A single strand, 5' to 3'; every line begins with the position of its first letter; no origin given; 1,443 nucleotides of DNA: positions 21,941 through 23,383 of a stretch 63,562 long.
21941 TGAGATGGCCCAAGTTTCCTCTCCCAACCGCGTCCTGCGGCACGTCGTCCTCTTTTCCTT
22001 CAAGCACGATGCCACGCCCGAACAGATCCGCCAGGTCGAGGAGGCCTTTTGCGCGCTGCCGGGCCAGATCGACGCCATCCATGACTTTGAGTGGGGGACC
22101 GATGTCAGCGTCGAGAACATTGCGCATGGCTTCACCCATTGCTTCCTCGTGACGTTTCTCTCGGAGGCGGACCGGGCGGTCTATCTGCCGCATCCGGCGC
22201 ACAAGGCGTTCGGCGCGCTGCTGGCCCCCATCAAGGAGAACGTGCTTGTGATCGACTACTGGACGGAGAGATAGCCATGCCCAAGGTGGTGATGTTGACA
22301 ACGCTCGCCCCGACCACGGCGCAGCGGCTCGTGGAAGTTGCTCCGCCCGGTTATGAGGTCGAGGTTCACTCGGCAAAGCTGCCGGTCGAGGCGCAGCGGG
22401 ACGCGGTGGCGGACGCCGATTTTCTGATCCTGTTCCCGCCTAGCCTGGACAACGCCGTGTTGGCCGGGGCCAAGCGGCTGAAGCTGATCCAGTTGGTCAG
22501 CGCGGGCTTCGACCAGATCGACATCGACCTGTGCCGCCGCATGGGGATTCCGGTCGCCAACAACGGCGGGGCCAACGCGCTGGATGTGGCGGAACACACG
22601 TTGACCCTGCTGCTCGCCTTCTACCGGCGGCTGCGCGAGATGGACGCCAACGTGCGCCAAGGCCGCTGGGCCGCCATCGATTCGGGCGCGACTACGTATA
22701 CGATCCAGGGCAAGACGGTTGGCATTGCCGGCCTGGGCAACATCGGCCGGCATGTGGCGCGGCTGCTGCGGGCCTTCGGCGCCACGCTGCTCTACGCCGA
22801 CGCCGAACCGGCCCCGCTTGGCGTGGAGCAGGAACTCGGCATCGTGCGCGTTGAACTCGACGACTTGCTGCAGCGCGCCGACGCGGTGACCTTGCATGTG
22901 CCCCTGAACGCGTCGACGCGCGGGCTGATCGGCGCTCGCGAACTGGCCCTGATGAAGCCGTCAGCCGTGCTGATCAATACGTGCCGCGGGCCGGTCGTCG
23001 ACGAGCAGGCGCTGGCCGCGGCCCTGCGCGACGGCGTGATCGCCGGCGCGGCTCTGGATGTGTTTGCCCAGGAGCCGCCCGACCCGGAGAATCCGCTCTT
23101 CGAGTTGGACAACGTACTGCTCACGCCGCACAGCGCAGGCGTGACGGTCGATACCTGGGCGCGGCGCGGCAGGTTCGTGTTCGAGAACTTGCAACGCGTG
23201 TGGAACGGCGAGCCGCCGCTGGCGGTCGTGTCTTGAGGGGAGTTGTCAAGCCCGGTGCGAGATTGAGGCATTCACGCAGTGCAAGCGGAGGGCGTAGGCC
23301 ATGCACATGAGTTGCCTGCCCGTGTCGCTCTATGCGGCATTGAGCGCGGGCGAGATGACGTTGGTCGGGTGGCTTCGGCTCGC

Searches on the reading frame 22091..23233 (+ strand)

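Call 69: search_protein_families(library=pfam, proteins=[window:22091-23233:+], max_evalue=0.00001)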
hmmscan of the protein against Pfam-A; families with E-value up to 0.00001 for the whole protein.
window:22091-23233:+ (381 aa): 2 families
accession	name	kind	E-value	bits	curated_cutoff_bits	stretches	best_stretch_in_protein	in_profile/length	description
PF02826.25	2-Hacid_dh_C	-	9.9e-63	211.2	25.1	1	171-349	1-178/178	D-isomer specific 2-hydroxyacid dehydrogenase, NAD binding domain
PF00389.36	2-Hacid_dh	-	1e-23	84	24.6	1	68-380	3-133/134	D-isomer specific 2-hydroxyacid dehydrogenase, catalytic domain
